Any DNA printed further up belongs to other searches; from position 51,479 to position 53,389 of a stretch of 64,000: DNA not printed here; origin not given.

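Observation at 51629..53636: Unusual helicase-loading module next to dnaB: DnaD-like protein plus a double-AAA+ DnaC/DnaI-like loader with a degenerate first Walker A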

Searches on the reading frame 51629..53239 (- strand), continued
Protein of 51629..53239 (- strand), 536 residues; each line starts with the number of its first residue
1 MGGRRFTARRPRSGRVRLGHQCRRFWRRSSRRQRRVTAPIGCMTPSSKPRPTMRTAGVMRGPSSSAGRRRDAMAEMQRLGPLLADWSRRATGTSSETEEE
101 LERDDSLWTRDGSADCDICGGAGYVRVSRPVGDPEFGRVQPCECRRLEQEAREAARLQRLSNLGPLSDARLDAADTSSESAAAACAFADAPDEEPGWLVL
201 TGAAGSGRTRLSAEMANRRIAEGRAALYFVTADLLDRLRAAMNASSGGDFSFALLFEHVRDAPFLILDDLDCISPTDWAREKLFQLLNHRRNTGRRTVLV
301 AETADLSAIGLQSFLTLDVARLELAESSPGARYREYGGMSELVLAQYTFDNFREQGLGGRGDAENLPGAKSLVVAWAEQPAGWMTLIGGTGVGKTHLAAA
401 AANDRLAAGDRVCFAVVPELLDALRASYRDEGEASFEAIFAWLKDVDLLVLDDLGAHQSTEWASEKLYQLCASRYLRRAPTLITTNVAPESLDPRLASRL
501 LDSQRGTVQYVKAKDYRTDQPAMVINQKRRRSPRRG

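Call 67: find_homologous_proteins(query=L062:6001-7251:+, max_evalue=1e-20)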
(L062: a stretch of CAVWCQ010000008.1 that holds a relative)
Query L062:6001-7251:+ (417 aa): 7997 proteins with E <= 1e-20 among 8000 candidates; the best 120 are listed.
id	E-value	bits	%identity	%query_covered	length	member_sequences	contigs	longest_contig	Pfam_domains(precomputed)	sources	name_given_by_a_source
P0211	9.1e-282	952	100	100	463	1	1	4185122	PF13173.13,PF06745.20,PF01695.24,PF00308.25,PF13604.13,PF24883.3,PF00004.36,PF13401.13,PF04851.22,PF20720.4,PF13191.13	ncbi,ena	-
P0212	3.8e-181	621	65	100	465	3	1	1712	PF13173.13,PF06745.20,PF00004.36,PF13401.13,PF01637.25,PF07728.21,PF04851.22,PF13191.13,PF01695.24,PF00308.25,PF24883.3,PF05729.19,PF20720.4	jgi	jgi:DNA replication protein DnaC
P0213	6.2e-179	614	64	100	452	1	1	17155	PF13173.13,PF00004.36,PF13401.13,PF07728.21,PF04851.22,PF13191.13,PF02562.23,PF01695.24,PF00308.25,PF00158.33,PF24883.3,PF05729.19,PF20720.4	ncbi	-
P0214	3.0e-178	611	56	96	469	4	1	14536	PF01695.24,PF00308.25,PF24883.3,PF02367.24,PF00004.36,PF13401.13,PF07728.21,PF20720.4,PF00931.29,PF13191.13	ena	-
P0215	1.7e-177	609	63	100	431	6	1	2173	PF13604.13,PF00004.36,PF13401.13,PF02374.22,PF00448.29,PF01637.25,PF07728.21,PF04851.22,PF13191.13,PF10923.15,PF01695.24,PF00308.25,PF00158.33,PF24883.3,PF05729.19,PF02367.24,PF00910.29,PF20720.4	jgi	-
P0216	1.8e-177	609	64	98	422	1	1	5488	PF06745.20,PF13604.13,PF13671.13,PF00004.36,PF13401.13,PF02374.22,PF00448.29,PF07728.21,PF04851.22,PF00931.29,PF13191.13,PF01695.24,PF00308.25,PF00158.33,PF24883.3,PF05729.19,PF02367.24,PF20720.4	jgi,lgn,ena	-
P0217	8.0e-177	607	63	100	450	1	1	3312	PF13173.13,PF00004.36,PF13401.13,PF02374.22,PF07728.21,PF04851.22,PF13191.13,PF01695.24,PF00308.25,PF24883.3,PF05729.19,PF20720.4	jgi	jgi:DNA replication protein DnaC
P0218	1.0e-176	606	62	100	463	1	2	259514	PF01695.24,PF00308.25,PF05729.19,PF00004.36,PF04851.22,PF13191.13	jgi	jgi:DNA replication protein DnaC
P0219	1.5e-176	606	63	98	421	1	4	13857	PF01695.24,PF00308.25,PF00158.33,PF24883.3,PF05729.19,PF00004.36,PF13401.13,PF07728.21,PF04851.22,PF20720.4,PF13191.13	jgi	jgi:DNA replication protein DnaC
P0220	2.4e-176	605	63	100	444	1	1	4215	PF01695.24,PF00308.25,PF00004.36,PF04851.22,PF20720.4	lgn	-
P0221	4.4e-176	604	64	98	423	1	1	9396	PF01695.24,PF00308.25,PF00158.33,PF24883.3,PF00004.36,PF13401.13,PF00448.29,PF07728.21,PF04851.22,PF20720.4,PF13191.13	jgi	jgi:DNA replication protein DnaC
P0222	5.9e-176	604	63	100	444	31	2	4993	PF01695.24,PF00308.25,PF24883.3,PF00004.36,PF13401.13,PF04851.22,PF20720.4,PF13191.13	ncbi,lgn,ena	-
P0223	7.8e-176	603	63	98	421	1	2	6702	PF01695.24,PF00308.25,PF24883.3,PF13671.13,PF00004.36,PF07728.21,PF04851.22,PF20720.4,PF13191.13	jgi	jgi:DNA replication protein DnaC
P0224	1.1e-175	603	62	100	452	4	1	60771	PF13173.13,PF00004.36,PF13401.13,PF00448.29,PF07728.21,PF04851.22,PF01695.24,PF00308.25,PF00158.33,PF24883.3,PF05729.19,PF20720.4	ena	-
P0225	1.7e-175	602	62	100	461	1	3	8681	PF13173.13,PF00004.36,PF13401.13,PF07728.21,PF04851.22,PF13191.13,PF01695.24,PF00308.25,PF00158.33,PF24883.3,PF05729.19,PF20720.4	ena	-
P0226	7.5e-175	600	62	100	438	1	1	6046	PF01695.24,PF00308.25,PF00004.36,PF13401.13,PF04851.22,PF20720.4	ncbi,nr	ncbi:MAG: ATP-binding protein [Chloroflexi bacterium]|nr:ATP-binding protein [Chloroflexota bacteriu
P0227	1.6e-174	599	63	98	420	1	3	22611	PF01695.24,PF00308.25,PF00004.36,PF04851.22,PF20720.4,PF13191.13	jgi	jgi:DNA replication protein DnaC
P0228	1.9e-174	599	62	100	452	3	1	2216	PF13604.13,PF00004.36,PF13401.13,PF07728.21,PF04851.22,PF13191.13,PF01695.24,PF00308.25,PF00158.33,PF24883.3,PF05729.19,PF20720.4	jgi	jgi:DNA replication protein DnaC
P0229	5.8e-174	597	61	100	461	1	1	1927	PF01695.24,PF00308.25,PF24883.3,PF00910.29,PF00004.36,PF13401.13,PF04851.22,PF20720.4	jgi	jgi:DNA replication protein DnaC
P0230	1.2e-172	593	62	100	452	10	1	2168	PF13173.13,PF00004.36,PF13401.13,PF07728.21,PF04851.22,PF13191.13,PF01695.24,PF00308.25,PF00158.33,PF24883.3,PF05729.19,PF20720.4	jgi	jgi:DNA replication protein DnaC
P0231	1.3e-172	593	62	98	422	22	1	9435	PF13604.13,PF00004.36,PF13401.13,PF00448.29,PF04851.22,PF13191.13,PF10923.15,PF01695.24,PF00308.25,PF00158.33,PF24883.3,PF05729.19,PF02367.24,PF20720.4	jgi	-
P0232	7.1e-172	590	62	98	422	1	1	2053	PF01695.24,PF00308.25,PF00158.33,PF13604.13,PF24883.3,PF02367.24,PF00004.36,PF13401.13,PF04851.22,PF20720.4,PF13191.13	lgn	-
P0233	7.2e-172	590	61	100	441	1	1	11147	PF01695.24,PF00308.25,PF00158.33,PF13604.13,PF24883.3,PF00004.36,PF13401.13,PF07728.21,PF04851.22,PF20720.4,PF13191.13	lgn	-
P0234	7.6e-172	590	63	98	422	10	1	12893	PF01695.24,PF00308.25,PF13604.13,PF24883.3,PF02367.24,PF00004.36,PF13401.13,PF00448.29,PF04851.22,PF20720.4,PF13191.13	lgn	-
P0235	8.9e-171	587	62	100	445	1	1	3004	PF01695.24,PF00308.25,PF24883.3,PF05729.19,PF13671.13,PF00004.36,PF04851.22,PF20720.4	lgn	-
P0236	3.8e-170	585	63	96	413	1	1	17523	PF01695.24,PF00308.25,PF00158.33,PF24883.3,PF05729.19,PF00004.36,PF13401.13,PF07728.21,PF04851.22,PF20720.4,PF13191.13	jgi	-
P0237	4.2e-170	585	61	100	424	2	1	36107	PF01695.24,PF00308.25,PF13671.13,PF00004.36,PF13401.13,PF00448.29,PF04851.22,PF20720.4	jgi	jgi:DNA replication protein DnaC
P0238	5.2e-170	584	60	100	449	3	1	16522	PF01695.24,PF00308.25,PF24883.3,PF00004.36,PF13401.13,PF04851.22,PF20720.4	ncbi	-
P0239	5.9e-170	584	63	98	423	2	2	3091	PF01695.24,PF00308.25,PF24883.3,PF05729.19,PF00004.36,PF13401.13,PF07728.21,PF04851.22,PF20720.4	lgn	-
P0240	5.9e-170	584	63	98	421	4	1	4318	PF01695.24,PF00308.25,PF00158.33,PF24883.3,PF00004.36,PF04851.22,PF20720.4,PF13191.13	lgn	-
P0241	1.2e-169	583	61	98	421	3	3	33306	PF01695.24,PF00308.25,PF24883.3,PF05729.19,PF00004.36,PF13401.13,PF07728.21,PF04851.22,PF20720.4,PF13191.13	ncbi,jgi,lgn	-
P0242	6.2e-169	581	62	98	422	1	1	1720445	PF01695.24,PF00308.25,PF00158.33,PF24883.3,PF00004.36,PF13401.13,PF00448.29,PF07728.21,PF04851.22,PF20720.4,PF13191.13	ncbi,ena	-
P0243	8.5e-169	580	60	98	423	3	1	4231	PF01695.24,PF00308.25,PF00158.33,PF05729.19,PF00004.36,PF13401.13,PF07728.21,PF04851.22,PF20720.4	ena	-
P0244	1.3e-168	580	63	98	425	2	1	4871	PF13604.13,PF13671.13,PF00004.36,PF13401.13,PF07728.21,PF04851.22,PF00931.29,PF13191.13,PF01695.24,PF00308.25,PF24883.3,PF13521.13,PF09848.16,PF20720.4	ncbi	-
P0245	6.4e-168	577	62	98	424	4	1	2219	PF01695.24,PF00308.25,PF24883.3,PF00004.36,PF20720.4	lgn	-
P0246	9.4e-168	577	61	100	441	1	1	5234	PF13671.13,PF00004.36,PF13401.13,PF07728.21,PF04851.22,PF00931.29,PF13191.13,PF01695.24,PF00308.25,PF00158.33,PF24883.3,PF05729.19,PF20720.4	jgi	-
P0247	1.0e-167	577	62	98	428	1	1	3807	PF13173.13,PF01695.24,PF00308.25,PF24883.3,PF05729.19,PF00004.36,PF20720.4,PF13191.13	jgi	jgi:DNA replication protein DnaC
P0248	1.1e-167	577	60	100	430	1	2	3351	PF01695.24,PF00308.25,PF00158.33,PF24883.3,PF02367.24,PF00004.36,PF13401.13,PF20720.4,PF13191.13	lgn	-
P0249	2.1e-167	576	63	98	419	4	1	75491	PF13604.13,PF13671.13,PF00004.36,PF07728.21,PF04851.22,PF13191.13,PF01695.24,PF00308.25,PF00158.33,PF24883.3,PF05729.19,PF02367.24,PF20720.4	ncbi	-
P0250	3.7e-167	575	61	100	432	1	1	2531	PF01695.24,PF00308.25,PF13604.13,PF24883.3,PF00004.36,PF13401.13,PF01637.25,PF20720.4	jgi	jgi:DNA replication protein DnaC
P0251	4.1e-167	575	61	98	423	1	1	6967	PF01695.24,PF00308.25,PF13604.13,PF00004.36,PF13401.13,PF07728.21,PF04851.22,PF20720.4,PF13191.13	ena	-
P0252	7.0e-167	574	60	98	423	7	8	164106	PF13173.13,PF00004.36,PF13401.13,PF01637.25,PF07728.21,PF04851.22,PF00931.29,PF13191.13,PF01695.24,PF00308.25,PF00158.33,PF24883.3,PF05729.19,PF02367.24,PF20720.4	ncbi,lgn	-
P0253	7.5e-167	574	62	98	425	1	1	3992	PF01695.24,PF00308.25,PF24883.3,PF13671.13,PF00910.29,PF00004.36,PF07728.21,PF04851.22,PF20720.4,PF13191.13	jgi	-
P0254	1.6e-166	573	60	100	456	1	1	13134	PF01695.24,PF00308.25,PF24883.3,PF00004.36,PF07728.21,PF04851.22,PF20720.4,PF13191.13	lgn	-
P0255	3.5e-166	572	60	100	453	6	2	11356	PF01695.24,PF00308.25,PF24883.3,PF00004.36,PF13401.13,PF00448.29,PF00931.29,PF13191.13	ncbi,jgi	-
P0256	1.0e-165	570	60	100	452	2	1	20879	PF00004.36,PF13401.13,PF02374.22,PF07728.21,PF04851.22,PF13191.13,PF01695.24,PF00308.25,PF00158.33,PF24883.3,PF02367.24,PF20720.4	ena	-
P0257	1.7e-165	569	61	98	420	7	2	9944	PF01695.24,PF00308.25,PF00004.36,PF04851.22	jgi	jgi:DNA replication protein DnaC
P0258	9.1e-165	567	58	98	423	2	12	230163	PF13173.13,PF00004.36,PF13401.13,PF01637.25,PF04851.22,PF13191.13,PF01695.24,PF00308.25,PF00158.33,PF24883.3,PF05729.19,PF02367.24,PF20720.4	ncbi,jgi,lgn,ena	-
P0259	2.4e-164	566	61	97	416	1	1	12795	PF01695.24,PF00308.25,PF00158.33,PF05729.19,PF00004.36,PF07728.21,PF04851.22,PF20720.4,PF13191.13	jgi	jgi:DNA replication protein DnaC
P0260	2.4e-164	566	61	97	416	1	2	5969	PF01695.24,PF00308.25,PF05729.19,PF00004.36,PF07728.21,PF04851.22,PF20720.4,PF13191.13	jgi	jgi:DNA replication protein DnaC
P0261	5.4e-164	564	61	97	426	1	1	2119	PF06745.20,PF01695.24,PF00308.25,PF00158.33,PF24883.3,PF00004.36,PF13401.13,PF07728.21,PF04851.22,PF20720.4,PF13191.13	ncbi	-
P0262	6.3e-164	564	62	98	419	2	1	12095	PF01695.24,PF00308.25,PF24883.3,PF13671.13,PF00004.36,PF13401.13,PF04851.22,PF20720.4,PF00931.29,PF13191.13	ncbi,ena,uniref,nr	ncbi:MAG TPA: ATP-binding protein [Aggregatilinea sp.]|uniref:ATP-binding protein n=1 Tax=Aggregatil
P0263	2.7e-163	562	60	98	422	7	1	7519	PF00004.36,PF13401.13,PF00448.29,PF07728.21,PF04851.22,PF13191.13,PF01695.24,PF00308.25,PF00158.33,PF24883.3,PF05729.19,PF20720.4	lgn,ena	-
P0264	1.2e-162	560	60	98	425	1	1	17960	PF13173.13,PF00004.36,PF13401.13,PF00448.29,PF07728.21,PF04851.22,PF13191.13,PF10923.15,PF01695.24,PF00308.25,PF00158.33,PF24883.3,PF20720.4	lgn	-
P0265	2.5e-162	559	60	98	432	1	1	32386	PF13604.13,PF00004.36,PF13401.13,PF01637.25,PF07728.21,PF04851.22,PF00931.29,PF13191.13,PF01695.24,PF00308.25,PF00158.33,PF24883.3,PF05729.19,PF20720.4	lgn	-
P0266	4.0e-162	558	59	100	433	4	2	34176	PF01695.24,PF00308.25,PF05729.19,PF00004.36,PF07728.21,PF04851.22,PF13191.13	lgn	-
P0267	9.1e-162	557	59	98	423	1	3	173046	PF13173.13,PF00004.36,PF13401.13,PF04851.22,PF00931.29,PF13191.13,PF10923.15,PF01695.24,PF00308.25,PF24883.3,PF02367.24,PF20720.4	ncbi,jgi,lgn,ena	-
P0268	1.8e-161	556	60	98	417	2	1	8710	PF01695.24,PF00308.25,PF00158.33,PF24883.3,PF13671.13,PF00004.36,PF13401.13,PF02374.22,PF00448.29,PF04851.22,PF20720.4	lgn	-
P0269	4.0e-161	555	60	98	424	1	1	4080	PF13173.13,PF13671.13,PF00004.36,PF13401.13,PF07728.21,PF04851.22,PF00931.29,PF13191.13,PF01695.24,PF00308.25,PF24883.3,PF05729.19,PF20720.4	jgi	jgi:DNA replication protein DnaC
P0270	5.2e-161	555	61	98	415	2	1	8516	PF13604.13,PF00004.36,PF13401.13,PF04851.22,PF13191.13,PF01695.24,PF00308.25,PF00158.33,PF24883.3,PF05729.19,PF02367.24,PF20720.4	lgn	-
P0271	2.9e-160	552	59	98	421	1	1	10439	PF01695.24,PF00308.25,PF13604.13,PF24883.3,PF05729.19,PF00004.36,PF13401.13,PF04851.22,PF20720.4,PF13191.13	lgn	-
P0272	4.6e-160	551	50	100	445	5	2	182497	PF06745.20,PF13604.13,PF00004.36,PF13401.13,PF01637.25,PF07728.21,PF04851.22,PF13191.13,PF01695.24,PF00308.25,PF00158.33,PF24883.3,PF05729.19,PF13521.13,PF00910.29,PF20720.4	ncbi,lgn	-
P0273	5.1e-160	551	59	100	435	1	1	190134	PF01695.24,PF00308.25,PF24883.3,PF05729.19,PF00004.36,PF13401.13,PF04851.22,PF20720.4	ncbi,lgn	-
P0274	2.3e-158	546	59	98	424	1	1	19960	PF13173.13,PF01695.24,PF00308.25,PF24883.3,PF00005.34,PF02367.24,PF00004.36,PF13401.13,PF07728.21,PF20720.4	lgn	-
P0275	2.9e-158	546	58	100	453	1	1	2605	PF01695.24,PF00308.25,PF00004.36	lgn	-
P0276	5.2e-158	545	50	100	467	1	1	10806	PF06745.20,PF00004.36,PF13401.13,PF01637.25,PF04851.22,PF13191.13,PF10923.15,PF01695.24,PF00308.25,PF24883.3,PF05729.19,PF02367.24,PF13521.13,PF00910.29,PF20720.4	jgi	jgi:DNA replication protein DnaC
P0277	1.1e-157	544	58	98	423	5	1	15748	PF13173.13,PF13604.13,PF00004.36,PF13401.13,PF07728.21,PF04851.22,PF00931.29,PF13191.13,PF10923.15,PF01695.24,PF00308.25,PF24883.3,PF05729.19,PF20720.4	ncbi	-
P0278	5.8e-157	541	48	100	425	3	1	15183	PF13173.13,PF13604.13,PF00004.36,PF13401.13,PF05496.19,PF04851.22,PF13191.13,PF01695.24,PF00308.25,PF00158.33,PF24883.3,PF02367.24,PF20720.4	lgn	-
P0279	6.4e-157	541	57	98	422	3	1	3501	PF01695.24,PF00308.25,PF00158.33,PF24883.3,PF05729.19,PF13671.13,PF00004.36,PF13401.13,PF07728.21,PF20720.4,PF13191.13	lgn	-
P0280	9.3e-157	541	49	89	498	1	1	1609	PF00004.36,PF04851.22,PF00931.29,PF13191.13,PF10923.15,PF01695.24,PF00308.25,PF00158.33,PF24883.3,PF02367.24,PF13521.13,PF00910.29,PF20720.4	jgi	jgi:DNA replication protein DnaC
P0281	1.4e-156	540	57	100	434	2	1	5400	PF01695.24,PF00308.25,PF00158.33,PF24883.3,PF00004.36,PF13401.13,PF04851.22,PF20720.4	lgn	-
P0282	2.9e-156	539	65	89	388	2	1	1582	PF00004.36,PF13401.13,PF07728.21,PF04851.22,PF00931.29,PF13191.13,PF01695.24,PF00308.25,PF00158.33,PF24883.3,PF00005.34,PF05729.19,PF20720.4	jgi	jgi:DNA replication protein DnaC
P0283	3.9e-156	539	58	100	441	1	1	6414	PF01695.24,PF00308.25,PF00158.33,PF24883.3,PF05729.19,PF00004.36,PF13401.13,PF07728.21,PF04851.22,PF20720.4,PF13191.13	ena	-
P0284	7.0e-156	538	57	98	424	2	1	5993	PF13173.13,PF13604.13,PF00004.36,PF13401.13,PF07728.21,PF04851.22,PF00931.29,PF13191.13,PF01695.24,PF00308.25,PF05729.19,PF13521.13,PF20720.4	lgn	-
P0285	1.1e-155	537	59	98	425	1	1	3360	PF01695.24,PF00308.25,PF00158.33,PF05729.19,PF02367.24,PF13671.13,PF00004.36,PF13401.13,PF07728.21,PF20720.4,PF13191.13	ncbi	-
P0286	2.2e-155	536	49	100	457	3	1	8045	PF00004.36,PF13401.13,PF04851.22,PF00931.29,PF13191.13,PF01695.24,PF00308.25,PF00158.33,PF02367.24,PF13521.13,PF00910.29,PF20720.4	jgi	jgi:DNA replication protein DnaC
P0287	6.4e-155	534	58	98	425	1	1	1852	PF01695.24,PF00308.25,PF13671.13,PF00004.36,PF13401.13,PF04851.22,PF20720.4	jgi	jgi:DNA replication protein DnaC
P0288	1.2e-154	534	50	100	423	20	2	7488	PF01695.24,PF00308.25,PF24883.3,PF05729.19,PF00910.29,PF00004.36,PF04851.22,PF20720.4,PF13191.13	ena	-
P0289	1.6e-154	533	58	98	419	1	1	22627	PF13604.13,PF00004.36,PF13401.13,PF00448.29,PF01637.25,PF07728.21,PF04851.22,PF13191.13,PF01695.24,PF00308.25,PF24883.3,PF05729.19,PF02367.24,PF20720.4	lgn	-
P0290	1.9e-154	533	56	100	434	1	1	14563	PF01695.24,PF00308.25,PF00158.33,PF24883.3,PF00004.36,PF13401.13,PF04851.22,PF20720.4,PF00931.29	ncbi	-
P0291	3.9e-154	532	62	91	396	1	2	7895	PF13173.13,PF13604.13,PF00004.36,PF13401.13,PF04851.22,PF13191.13,PF01695.24,PF00308.25,PF00158.33,PF24883.3,PF05729.19,PF20720.4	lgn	-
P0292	5.5e-154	531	52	87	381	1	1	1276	PF13604.13,PF00004.36,PF13401.13,PF04851.22,PF13191.13,PF10923.15,PF01695.24,PF00308.25,PF24883.3,PF05729.19,PF02367.24,PF13521.13,PF20720.4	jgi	jgi:DNA replication protein DnaC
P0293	8.6e-154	531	51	100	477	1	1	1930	PF01695.24,PF00308.25,PF24883.3,PF00004.36,PF04851.22,PF20720.4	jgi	jgi:DNA replication protein DnaC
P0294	4.5e-153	528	49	100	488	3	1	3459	PF13173.13,PF00004.36,PF13401.13,PF07728.21,PF04851.22,PF00931.29,PF13191.13,PF10923.15,PF01695.24,PF00308.25,PF24883.3,PF00005.34,PF02367.24,PF13521.13,PF00910.29,PF20720.4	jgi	-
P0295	6.0e-153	528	62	89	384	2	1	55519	PF01695.24,PF00308.25,PF24883.3,PF05729.19,PF00004.36,PF13401.13,PF04851.22,PF20720.4,PF13191.13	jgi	jgi:DNA replication protein DnaC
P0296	6.4e-153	528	56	98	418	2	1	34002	PF01695.24,PF00308.25,PF24883.3,PF05729.19,PF00004.36,PF07728.21,PF04851.22,PF20720.4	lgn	-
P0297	8.7e-153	527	57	100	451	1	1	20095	PF01695.24,PF00308.25,PF00004.36,PF13401.13,PF07728.21,PF20720.4,PF13191.13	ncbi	-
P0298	2.5e-152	526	53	100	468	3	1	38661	PF01695.24,PF00308.25,PF24883.3,PF13521.13,PF00910.29,PF00004.36,PF13401.13,PF04851.22,PF20720.4,PF00931.29,PF13191.13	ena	-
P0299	7.7e-152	524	63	89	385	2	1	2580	PF13173.13,PF00004.36,PF13401.13,PF01637.25,PF07728.21,PF04851.22,PF13191.13,PF01695.24,PF00308.25,PF00158.33,PF24883.3,PF05729.19,PF09848.16,PF20720.4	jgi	-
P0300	1.4e-151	524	58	100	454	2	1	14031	PF06745.20,PF13604.13,PF00004.36,PF02374.22,PF04851.22,PF13191.13,PF01695.24,PF00308.25,PF00158.33,PF24883.3,PF05729.19,PF02367.24,PF13521.13,PF20720.4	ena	-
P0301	1.4e-151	523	49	100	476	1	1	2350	PF01695.24,PF00308.25,PF24883.3,PF05729.19,PF13521.13,PF00910.29,PF00004.36,PF04851.22,PF20720.4,PF00931.29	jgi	jgi:DNA replication protein DnaC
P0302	6.5e-151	521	49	100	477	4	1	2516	PF01695.24,PF00308.25,PF13521.13,PF00910.29,PF00004.36,PF20720.4,PF13191.13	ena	-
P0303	6.8e-151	521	50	100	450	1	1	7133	PF00004.36,PF13401.13,PF04851.22,PF00931.29,PF13191.13,PF10923.15,PF01695.24,PF00308.25,PF24883.3,PF05729.19,PF02367.24,PF20720.4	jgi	jgi:DNA replication protein DnaC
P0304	6.9e-151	521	51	100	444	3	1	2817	PF06745.20,PF01443.25,PF00004.36,PF13401.13,PF04851.22,PF13191.13,PF01695.24,PF00308.25,PF24883.3,PF00005.34,PF02367.24,PF13521.13,PF00910.29,PF20720.4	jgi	jgi:DNA replication protein DnaC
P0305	1.9e-150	520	50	100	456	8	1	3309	PF00004.36,PF13401.13,PF04851.22,PF00931.29,PF13191.13,PF01695.24,PF00308.25,PF24883.3,PF05729.19,PF02367.24,PF13521.13,PF00910.29,PF20720.4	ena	-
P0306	2.1e-150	520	52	100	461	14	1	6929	PF01695.24,PF00308.25,PF00158.33,PF24883.3,PF13521.13,PF00910.29,PF00004.36,PF13401.13,PF01637.25,PF20720.4,PF00931.29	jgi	jgi:DNA replication protein DnaC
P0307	2.6e-150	519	55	100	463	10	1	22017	PF13173.13,PF06745.20,PF13604.13,PF00004.36,PF13401.13,PF01637.25,PF07728.21,PF04851.22,PF00931.29,PF13191.13,PF10923.15,PF01695.24,PF00308.25,PF24883.3,PF02367.24,PF13521.13,PF20720.4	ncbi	-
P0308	8.5e-150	518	56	98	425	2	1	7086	PF13173.13,PF13671.13,PF00004.36,PF13401.13,PF07728.21,PF00931.29,PF13191.13,PF01695.24,PF00308.25,PF00158.33,PF24883.3,PF05729.19,PF02367.24,PF20720.4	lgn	-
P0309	1.2e-149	517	50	100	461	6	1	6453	PF13173.13,PF06745.20,PF01443.25,PF13245.13,PF00004.36,PF13191.13,PF01695.24,PF00308.25,PF24883.3,PF02367.24,PF13521.13,PF20720.4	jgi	jgi:DNA replication protein DnaC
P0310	2.6e-149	516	49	100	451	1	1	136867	PF01695.24,PF00308.25,PF24883.3,PF00004.36,PF13401.13,PF04851.22,PF20720.4,PF13191.13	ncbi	-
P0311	3.6e-149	516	57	98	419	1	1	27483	PF13173.13,PF13604.13,PF13671.13,PF00004.36,PF13401.13,PF00448.29,PF07728.21,PF04851.22,PF00931.29,PF13191.13,PF01695.24,PF00308.25,PF25201.1,PF00158.33,PF24883.3,PF00005.34,PF05729.19,PF20720.4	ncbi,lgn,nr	ncbi:MAG: ATP-binding protein [Anaerolineae bacterium]|nr:ATP-binding protein [Anaerolineae bacteriu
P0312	4.2e-149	515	51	100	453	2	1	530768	PF01695.24,PF00308.25,PF00004.36,PF04851.22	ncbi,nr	ncbi:MAG: ATP-binding protein [Anaerolineae bacterium]|nr:ATP-binding protein [Anaerolineae bacteriu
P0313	5.3e-149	515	57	99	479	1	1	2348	PF13173.13,PF13604.13,PF00004.36,PF13401.13,PF07728.21,PF04851.22,PF13191.13,PF10923.15,PF01695.24,PF00308.25,PF00158.33,PF02776.24,PF24883.3,PF00005.34,PF02367.24,PF00910.29,PF20720.4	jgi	jgi:DNA replication protein DnaC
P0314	6.5e-149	515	52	100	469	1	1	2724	PF00004.36,PF13401.13,PF04851.22,PF13191.13,PF01695.24,PF00308.25,PF24883.3,PF05729.19,PF02367.24,PF13521.13,PF00910.29,PF20720.4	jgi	jgi:DNA replication protein DnaC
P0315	8.2e-149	514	50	99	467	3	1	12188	PF13173.13,PF06745.20,PF13604.13,PF13671.13,PF00004.36,PF13401.13,PF05496.19,PF01637.25,PF07728.21,PF04851.22,PF00931.29,PF13191.13,PF01695.24,PF00308.25,PF00158.33,PF24883.3,PF13521.13,PF00910.29,PF20720.4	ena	-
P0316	9.5e-149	514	50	100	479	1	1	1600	PF06745.20,PF13671.13,PF00004.36,PF05496.19,PF00931.29,PF01695.24,PF00308.25,PF00158.33,PF24883.3,PF02367.24,PF13521.13,PF00910.29,PF20720.4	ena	-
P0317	1.1e-148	514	51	100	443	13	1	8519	PF00004.36,PF13401.13,PF04851.22,PF00931.29,PF02562.23,PF10923.15,PF01695.24,PF00308.25,PF00158.33,PF24883.3,PF13521.13,PF00910.29,PF20720.4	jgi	jgi:DNA replication protein DnaC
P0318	3.5e-148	512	50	100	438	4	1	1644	PF13173.13,PF06745.20,PF00004.36,PF13401.13,PF05496.19,PF04851.22,PF00931.29,PF13191.13,PF01695.24,PF00308.25,PF00158.33,PF24883.3,PF02367.24,PF13521.13,PF00910.29,PF20720.4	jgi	jgi:DNA replication protein DnaC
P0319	5.3e-148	512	52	100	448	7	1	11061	PF06745.20,PF01695.24,PF00308.25,PF24883.3,PF13521.13,PF00004.36,PF20720.4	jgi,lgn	-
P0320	7.3e-148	511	56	100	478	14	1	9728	PF01695.24,PF00308.25,PF24883.3,PF13521.13,PF00004.36,PF04851.22,PF20720.4,PF00931.29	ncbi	-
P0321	8.4e-148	511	49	100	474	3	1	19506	PF01695.24,PF00308.25,PF13604.13,PF24883.3,PF02367.24,PF13521.13,PF00004.36,PF20720.4,PF13191.13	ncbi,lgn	-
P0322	1.9e-147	510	49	93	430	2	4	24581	PF01695.24,PF00308.25,PF00004.36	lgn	-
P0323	2.1e-147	510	50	100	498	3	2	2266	PF00004.36,PF05496.19,PF04851.22,PF00931.29,PF13191.13,PF10923.15,PF01695.24,PF00308.25,PF24883.3,PF02367.24,PF00910.29,PF20720.4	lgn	-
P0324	3.5e-147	509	50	100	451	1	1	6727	PF13173.13,PF00004.36,PF13401.13,PF04851.22,PF00931.29,PF13191.13,PF01695.24,PF00308.25,PF24883.3,PF00005.34,PF05729.19,PF13521.13,PF00910.29,PF20720.4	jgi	-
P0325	6.5e-147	508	56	100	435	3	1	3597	PF01695.24,PF00308.25,PF13604.13,PF24883.3,PF13671.13,PF00910.29,PF00004.36,PF13401.13,PF07728.21,PF04851.22,PF20720.4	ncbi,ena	-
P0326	7.7e-147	508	50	100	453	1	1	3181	PF01695.24,PF00308.25,PF24883.3,PF00004.36,PF04851.22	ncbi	-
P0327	8.3e-147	508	54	100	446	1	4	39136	PF01695.24,PF00308.25,PF24883.3,PF13521.13,PF00004.36,PF13191.13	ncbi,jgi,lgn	jgi:DNA replication protein DnaC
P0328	1.1e-146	507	50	100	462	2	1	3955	PF01695.24,PF00308.25,PF24883.3,PF00004.36,PF13401.13,PF20720.4,PF13191.13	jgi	jgi:DNA replication protein DnaC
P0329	1.2e-146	507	51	100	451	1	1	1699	PF01695.24,PF00308.25,PF24883.3,PF13521.13,PF13671.13,PF00004.36,PF04851.22,PF20720.4,PF13191.13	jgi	jgi:DNA replication protein DnaC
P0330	2.5e-146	506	48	100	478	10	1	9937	PF13604.13,PF13671.13,PF00004.36,PF13401.13,PF07728.21,PF13191.13,PF02562.23,PF01695.24,PF00308.25,PF00158.33,PF24883.3,PF05729.19,PF02367.24,PF13521.13,PF00910.29,PF20720.4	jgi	jgi:DNA replication protein DnaC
